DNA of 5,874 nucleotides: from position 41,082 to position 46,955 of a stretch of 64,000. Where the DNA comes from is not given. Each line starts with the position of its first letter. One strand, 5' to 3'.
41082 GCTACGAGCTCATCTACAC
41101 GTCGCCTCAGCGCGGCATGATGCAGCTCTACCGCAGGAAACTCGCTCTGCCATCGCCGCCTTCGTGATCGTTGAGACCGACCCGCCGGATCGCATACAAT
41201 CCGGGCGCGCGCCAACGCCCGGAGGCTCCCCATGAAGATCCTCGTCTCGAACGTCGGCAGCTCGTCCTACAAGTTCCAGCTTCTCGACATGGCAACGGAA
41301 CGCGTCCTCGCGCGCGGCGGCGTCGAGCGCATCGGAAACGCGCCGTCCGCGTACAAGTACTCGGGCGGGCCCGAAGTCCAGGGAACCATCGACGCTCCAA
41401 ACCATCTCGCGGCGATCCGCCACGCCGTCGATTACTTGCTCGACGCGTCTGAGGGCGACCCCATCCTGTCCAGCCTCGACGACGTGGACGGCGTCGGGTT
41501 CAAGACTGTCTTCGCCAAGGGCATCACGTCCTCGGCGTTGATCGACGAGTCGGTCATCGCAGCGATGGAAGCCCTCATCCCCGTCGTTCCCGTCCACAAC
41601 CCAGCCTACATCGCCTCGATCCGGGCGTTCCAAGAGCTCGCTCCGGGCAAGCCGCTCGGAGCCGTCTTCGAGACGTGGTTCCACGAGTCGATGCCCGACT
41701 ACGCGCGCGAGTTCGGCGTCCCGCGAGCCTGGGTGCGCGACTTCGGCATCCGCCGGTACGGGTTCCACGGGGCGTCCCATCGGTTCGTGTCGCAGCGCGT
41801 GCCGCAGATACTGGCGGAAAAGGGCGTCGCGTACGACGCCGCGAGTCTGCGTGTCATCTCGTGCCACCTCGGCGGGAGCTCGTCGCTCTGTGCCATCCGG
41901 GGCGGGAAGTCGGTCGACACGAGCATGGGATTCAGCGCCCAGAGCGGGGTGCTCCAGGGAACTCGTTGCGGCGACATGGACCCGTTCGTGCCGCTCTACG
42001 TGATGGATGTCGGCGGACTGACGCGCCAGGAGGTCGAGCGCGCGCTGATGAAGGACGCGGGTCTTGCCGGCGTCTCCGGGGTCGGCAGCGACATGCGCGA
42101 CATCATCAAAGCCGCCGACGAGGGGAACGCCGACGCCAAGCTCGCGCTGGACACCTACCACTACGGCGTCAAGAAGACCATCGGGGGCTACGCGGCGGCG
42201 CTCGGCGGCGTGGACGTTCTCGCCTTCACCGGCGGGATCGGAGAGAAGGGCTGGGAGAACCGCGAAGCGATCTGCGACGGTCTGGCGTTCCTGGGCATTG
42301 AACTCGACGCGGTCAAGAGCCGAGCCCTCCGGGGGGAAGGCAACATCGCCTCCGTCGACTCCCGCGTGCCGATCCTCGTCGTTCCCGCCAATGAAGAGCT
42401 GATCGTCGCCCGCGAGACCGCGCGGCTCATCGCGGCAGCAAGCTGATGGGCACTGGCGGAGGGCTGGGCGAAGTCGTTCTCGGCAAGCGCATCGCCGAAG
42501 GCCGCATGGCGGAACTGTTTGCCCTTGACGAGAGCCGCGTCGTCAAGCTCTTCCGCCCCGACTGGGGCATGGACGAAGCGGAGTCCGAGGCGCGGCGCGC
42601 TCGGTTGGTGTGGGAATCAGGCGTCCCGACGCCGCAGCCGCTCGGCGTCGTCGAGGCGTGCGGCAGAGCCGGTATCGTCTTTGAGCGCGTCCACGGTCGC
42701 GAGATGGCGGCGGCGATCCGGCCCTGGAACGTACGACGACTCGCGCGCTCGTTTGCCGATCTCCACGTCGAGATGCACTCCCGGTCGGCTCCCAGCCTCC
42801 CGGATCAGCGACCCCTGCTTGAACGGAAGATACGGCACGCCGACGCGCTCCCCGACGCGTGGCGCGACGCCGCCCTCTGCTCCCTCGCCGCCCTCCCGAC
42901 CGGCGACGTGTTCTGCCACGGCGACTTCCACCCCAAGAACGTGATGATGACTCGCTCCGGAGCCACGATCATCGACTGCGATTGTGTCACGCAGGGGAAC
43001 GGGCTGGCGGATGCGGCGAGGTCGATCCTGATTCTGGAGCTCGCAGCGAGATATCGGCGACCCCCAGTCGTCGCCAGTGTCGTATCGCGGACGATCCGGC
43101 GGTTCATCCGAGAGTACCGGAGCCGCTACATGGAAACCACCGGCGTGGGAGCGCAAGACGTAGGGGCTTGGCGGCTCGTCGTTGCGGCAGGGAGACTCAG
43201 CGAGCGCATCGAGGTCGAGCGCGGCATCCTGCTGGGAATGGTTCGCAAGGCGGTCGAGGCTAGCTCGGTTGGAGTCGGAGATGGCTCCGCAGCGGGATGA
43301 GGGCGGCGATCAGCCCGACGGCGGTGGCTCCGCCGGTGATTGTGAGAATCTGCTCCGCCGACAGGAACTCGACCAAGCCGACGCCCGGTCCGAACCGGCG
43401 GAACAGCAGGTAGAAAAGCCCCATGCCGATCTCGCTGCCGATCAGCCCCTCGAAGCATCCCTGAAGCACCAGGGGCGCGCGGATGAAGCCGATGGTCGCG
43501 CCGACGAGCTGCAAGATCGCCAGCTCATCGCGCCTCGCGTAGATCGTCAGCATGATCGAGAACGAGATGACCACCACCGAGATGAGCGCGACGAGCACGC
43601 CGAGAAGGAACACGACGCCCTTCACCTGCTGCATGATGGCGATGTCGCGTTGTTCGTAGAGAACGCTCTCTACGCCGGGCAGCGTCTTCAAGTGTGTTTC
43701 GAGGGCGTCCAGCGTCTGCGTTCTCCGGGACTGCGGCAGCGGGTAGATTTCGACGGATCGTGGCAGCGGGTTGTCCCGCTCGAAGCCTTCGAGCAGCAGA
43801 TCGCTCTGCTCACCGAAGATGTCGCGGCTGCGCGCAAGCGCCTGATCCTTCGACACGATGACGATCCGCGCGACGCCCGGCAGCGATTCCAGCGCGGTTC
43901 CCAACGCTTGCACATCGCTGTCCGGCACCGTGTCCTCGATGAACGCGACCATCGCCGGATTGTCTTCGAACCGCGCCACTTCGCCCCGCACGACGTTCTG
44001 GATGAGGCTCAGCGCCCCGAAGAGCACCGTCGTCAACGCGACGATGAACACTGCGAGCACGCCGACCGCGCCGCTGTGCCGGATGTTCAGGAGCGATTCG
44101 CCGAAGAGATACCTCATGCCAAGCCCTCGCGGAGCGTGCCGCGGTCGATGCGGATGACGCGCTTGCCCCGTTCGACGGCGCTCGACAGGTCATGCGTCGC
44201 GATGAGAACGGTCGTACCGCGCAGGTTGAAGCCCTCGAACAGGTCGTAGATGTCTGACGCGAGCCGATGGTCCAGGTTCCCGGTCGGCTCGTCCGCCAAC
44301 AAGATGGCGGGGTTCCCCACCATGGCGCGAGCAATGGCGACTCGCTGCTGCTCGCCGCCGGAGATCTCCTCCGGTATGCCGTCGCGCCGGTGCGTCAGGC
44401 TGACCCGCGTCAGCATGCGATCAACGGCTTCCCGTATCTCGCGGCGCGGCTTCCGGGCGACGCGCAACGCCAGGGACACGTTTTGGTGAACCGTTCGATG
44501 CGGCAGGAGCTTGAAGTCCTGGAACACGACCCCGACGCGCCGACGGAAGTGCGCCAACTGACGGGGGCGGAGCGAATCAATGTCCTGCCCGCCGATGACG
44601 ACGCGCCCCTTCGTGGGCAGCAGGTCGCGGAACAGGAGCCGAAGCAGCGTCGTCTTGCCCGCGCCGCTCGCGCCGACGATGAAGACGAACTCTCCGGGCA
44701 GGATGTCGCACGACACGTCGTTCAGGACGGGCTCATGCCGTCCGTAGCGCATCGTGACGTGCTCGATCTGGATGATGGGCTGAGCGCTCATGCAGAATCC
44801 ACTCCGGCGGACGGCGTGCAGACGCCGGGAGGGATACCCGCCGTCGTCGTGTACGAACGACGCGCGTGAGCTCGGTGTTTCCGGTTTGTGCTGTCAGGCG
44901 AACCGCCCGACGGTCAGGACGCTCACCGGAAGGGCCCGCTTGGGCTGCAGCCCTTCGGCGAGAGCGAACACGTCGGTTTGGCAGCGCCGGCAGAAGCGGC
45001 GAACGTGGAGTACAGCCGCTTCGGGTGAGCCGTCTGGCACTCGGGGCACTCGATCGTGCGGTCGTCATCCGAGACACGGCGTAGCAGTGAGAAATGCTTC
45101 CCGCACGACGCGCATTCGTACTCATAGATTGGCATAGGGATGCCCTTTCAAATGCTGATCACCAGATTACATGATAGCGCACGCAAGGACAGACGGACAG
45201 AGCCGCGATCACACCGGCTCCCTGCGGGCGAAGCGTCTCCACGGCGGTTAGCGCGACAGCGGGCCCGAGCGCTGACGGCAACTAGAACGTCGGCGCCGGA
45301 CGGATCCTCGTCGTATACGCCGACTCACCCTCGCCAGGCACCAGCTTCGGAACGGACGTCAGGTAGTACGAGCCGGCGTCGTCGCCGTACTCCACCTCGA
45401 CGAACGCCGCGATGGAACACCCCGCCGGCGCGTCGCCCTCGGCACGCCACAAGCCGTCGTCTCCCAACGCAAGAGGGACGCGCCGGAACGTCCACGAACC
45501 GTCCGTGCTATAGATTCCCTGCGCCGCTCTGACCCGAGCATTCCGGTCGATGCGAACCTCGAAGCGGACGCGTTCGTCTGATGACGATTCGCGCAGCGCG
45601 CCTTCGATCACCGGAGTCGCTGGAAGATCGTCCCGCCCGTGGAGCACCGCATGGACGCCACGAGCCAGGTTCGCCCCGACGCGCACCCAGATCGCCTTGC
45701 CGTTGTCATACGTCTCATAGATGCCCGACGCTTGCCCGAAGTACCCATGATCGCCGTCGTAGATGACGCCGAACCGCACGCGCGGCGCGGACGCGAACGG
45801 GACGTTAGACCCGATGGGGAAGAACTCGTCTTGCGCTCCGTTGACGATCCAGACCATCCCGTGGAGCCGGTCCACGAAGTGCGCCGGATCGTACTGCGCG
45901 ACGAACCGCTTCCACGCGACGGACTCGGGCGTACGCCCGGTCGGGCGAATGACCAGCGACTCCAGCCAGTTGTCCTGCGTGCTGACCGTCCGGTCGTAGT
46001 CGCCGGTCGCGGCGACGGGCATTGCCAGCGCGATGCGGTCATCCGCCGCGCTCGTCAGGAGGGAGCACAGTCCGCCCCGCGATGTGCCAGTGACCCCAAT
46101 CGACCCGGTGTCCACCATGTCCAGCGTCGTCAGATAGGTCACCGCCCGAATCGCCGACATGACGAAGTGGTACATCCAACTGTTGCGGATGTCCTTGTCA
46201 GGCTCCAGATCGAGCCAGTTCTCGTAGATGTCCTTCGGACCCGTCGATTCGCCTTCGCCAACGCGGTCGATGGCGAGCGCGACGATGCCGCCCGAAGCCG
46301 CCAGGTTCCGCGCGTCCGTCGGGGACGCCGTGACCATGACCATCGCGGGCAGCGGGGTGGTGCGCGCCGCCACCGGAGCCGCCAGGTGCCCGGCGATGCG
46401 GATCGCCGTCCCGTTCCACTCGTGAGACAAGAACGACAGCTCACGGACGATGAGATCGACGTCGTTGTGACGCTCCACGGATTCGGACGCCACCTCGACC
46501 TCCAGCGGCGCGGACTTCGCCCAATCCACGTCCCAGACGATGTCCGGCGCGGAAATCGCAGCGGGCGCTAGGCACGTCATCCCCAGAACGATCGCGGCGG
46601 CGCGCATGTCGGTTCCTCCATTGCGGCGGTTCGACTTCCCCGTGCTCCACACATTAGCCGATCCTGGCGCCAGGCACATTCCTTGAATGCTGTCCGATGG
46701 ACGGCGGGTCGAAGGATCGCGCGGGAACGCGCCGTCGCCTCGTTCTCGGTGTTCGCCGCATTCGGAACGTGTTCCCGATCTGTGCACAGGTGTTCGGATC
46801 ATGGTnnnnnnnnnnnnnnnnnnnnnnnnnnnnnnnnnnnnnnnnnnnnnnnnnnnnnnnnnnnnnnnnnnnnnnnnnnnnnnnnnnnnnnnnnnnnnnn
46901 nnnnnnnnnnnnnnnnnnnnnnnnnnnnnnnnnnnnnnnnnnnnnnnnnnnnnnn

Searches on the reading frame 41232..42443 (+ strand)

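Call 87: search_protein_families(library=pfam, proteins=[window:41232-42443:+], max_evalue=0.0001)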
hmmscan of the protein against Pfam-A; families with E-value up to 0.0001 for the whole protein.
window:41232-42443:+ (404 aa): 1 family
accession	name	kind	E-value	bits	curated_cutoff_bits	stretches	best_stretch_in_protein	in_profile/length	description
PF00871.23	Acetate_kinase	-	5.8e-106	354.9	22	1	2-394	1-392/392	Acetokinase family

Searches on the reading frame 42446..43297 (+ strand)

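Call 87: search_protein_families(library=pfam, proteins=[window:42446-43297:+], max_evalue=0.0001)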
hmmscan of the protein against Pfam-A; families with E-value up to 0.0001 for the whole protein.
window:42446-43297:+ (284 aa): 1 family
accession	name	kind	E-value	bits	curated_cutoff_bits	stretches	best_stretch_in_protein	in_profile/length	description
PF01636.29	APH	-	2.5e-22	80.3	23.2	1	16-194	5-210/239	Phosphotransferase enzyme family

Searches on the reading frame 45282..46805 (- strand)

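Call 13: search_protein_families(library=pfam, proteins=[window:45282-46805:-], max_evalue=0.001)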
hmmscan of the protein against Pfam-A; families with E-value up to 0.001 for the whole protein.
window:45282-46805:- (507 aa): 4 families
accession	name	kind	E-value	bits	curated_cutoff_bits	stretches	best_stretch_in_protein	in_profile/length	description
PF22244.2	GCE_fung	-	1.2e-06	29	27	1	132-265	7-136/231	Glucuronyl esterase, fungi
PF00326.27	Peptidase_S9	-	9e-05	22.5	22.6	1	215-327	45-156/213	Prolyl oligopeptidase family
PF05448.18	AXE1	-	0.00054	19.3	21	1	207-327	148-275/321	Acetyl xylan esterase (AXE1)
PF10142.15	PhoPQ_related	-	0.00086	18.5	20.3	0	212-334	150-280/367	PhoPQ-activated pathogenicity-related protein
